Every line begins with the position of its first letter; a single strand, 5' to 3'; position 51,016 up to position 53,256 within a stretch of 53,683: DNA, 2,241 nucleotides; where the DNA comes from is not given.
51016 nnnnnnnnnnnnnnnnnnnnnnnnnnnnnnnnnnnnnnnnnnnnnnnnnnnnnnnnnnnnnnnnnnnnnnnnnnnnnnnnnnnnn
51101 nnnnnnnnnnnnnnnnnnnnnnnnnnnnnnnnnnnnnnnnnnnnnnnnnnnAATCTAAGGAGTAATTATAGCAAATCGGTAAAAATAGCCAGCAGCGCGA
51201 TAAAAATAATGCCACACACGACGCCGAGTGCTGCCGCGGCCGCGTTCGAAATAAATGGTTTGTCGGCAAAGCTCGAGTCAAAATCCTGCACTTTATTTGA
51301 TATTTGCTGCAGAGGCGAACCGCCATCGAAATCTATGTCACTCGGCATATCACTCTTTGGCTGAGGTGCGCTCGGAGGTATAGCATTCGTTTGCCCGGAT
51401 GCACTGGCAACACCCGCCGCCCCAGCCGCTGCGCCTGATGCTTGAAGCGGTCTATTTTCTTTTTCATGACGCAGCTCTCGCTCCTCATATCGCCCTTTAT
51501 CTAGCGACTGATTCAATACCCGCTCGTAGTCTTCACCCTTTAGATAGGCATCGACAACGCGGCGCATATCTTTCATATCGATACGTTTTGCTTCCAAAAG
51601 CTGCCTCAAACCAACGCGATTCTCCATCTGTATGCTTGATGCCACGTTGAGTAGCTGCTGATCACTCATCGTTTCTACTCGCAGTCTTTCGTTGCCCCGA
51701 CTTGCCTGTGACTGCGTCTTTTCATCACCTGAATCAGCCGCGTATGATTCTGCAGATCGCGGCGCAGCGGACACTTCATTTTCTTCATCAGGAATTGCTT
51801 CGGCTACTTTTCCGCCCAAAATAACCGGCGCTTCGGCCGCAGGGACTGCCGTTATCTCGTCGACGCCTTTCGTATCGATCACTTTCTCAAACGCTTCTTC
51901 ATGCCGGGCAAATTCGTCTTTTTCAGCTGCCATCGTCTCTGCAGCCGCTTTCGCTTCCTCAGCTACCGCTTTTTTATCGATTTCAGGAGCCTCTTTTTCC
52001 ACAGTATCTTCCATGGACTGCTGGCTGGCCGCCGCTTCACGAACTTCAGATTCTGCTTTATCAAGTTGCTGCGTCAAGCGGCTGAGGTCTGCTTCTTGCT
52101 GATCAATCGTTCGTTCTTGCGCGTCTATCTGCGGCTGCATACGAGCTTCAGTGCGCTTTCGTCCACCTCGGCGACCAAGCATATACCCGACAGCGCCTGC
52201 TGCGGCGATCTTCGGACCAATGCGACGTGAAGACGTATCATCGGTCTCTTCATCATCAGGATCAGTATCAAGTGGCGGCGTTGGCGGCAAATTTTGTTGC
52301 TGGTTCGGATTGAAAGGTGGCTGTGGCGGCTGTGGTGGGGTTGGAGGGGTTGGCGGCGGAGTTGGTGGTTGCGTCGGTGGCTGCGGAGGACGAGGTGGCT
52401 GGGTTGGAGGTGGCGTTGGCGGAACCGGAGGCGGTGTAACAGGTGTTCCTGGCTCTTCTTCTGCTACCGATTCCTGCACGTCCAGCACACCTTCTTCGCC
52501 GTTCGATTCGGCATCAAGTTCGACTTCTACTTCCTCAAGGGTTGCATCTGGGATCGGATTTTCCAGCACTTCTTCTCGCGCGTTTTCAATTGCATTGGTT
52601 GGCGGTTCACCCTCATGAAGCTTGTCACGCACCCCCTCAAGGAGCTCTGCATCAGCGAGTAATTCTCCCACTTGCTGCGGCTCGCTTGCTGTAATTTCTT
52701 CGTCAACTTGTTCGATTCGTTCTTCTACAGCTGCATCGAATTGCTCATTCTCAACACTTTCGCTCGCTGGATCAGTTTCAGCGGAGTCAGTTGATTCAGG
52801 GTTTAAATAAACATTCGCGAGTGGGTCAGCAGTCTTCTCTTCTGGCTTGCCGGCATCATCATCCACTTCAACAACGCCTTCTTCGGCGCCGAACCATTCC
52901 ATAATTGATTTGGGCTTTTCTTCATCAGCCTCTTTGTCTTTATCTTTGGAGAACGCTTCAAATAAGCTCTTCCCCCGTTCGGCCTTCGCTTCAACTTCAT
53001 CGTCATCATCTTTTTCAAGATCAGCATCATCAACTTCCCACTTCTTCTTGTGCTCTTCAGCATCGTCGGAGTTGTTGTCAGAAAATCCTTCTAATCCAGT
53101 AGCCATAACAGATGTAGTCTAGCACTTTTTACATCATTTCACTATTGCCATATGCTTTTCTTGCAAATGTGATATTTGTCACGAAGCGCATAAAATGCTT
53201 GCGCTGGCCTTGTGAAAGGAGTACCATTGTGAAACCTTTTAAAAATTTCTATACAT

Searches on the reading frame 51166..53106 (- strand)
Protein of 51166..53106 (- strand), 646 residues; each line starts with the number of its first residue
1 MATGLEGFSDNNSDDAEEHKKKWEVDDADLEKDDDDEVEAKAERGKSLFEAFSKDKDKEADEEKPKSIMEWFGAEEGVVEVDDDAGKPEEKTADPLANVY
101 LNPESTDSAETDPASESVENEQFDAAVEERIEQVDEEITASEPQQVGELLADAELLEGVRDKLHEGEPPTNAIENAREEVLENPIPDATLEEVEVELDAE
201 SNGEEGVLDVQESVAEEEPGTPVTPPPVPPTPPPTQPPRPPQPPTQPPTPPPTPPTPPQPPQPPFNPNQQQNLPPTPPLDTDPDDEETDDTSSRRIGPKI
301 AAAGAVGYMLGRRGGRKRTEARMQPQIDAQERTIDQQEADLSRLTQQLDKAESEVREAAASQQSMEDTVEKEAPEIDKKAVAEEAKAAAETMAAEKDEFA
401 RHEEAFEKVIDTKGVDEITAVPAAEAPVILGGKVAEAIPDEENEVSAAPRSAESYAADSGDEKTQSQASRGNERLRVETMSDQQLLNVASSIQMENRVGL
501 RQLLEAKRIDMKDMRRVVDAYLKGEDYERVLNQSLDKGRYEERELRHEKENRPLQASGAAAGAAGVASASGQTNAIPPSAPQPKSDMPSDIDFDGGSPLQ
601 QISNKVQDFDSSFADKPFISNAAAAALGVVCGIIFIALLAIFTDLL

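Call 5: search_protein_families(library=pfam, proteins=[window:51166-53106:-], max_evalue=0.01)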
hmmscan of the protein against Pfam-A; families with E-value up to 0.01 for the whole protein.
window:51166-53106:- (646 aa): 0 families

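Call 9: search_protein_families(library=phrogs, proteins=[window:51166-53106:-], max_evalue=0.01)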
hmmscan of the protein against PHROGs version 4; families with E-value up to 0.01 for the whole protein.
window:51166-53106:- (646 aa): 0 families

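Call 10: search_protein_families(library=ncbifam, proteins=[window:51166-53106:-], max_evalue=0.01)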
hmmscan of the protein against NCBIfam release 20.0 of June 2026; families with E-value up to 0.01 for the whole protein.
window:51166-53106:- (646 aa): 1 family
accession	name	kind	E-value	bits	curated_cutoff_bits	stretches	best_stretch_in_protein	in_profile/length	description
TIGR04526.1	predic_Ig_block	subfamily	6.4e-05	22.1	150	1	212-484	78-330/693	putative immunoglobulin-blocking virulence protein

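Call 81: search_protein_families(library=padloc, proteins=[window:51166-53106:-], max_evalue=0.01)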
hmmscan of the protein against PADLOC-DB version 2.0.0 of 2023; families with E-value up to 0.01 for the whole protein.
window:51166-53106:- (646 aa): 1 family
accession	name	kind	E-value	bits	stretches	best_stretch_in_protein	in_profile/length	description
PDLC02736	PbeC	-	1.8e-06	24.8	1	318-401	480-565/685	PbeC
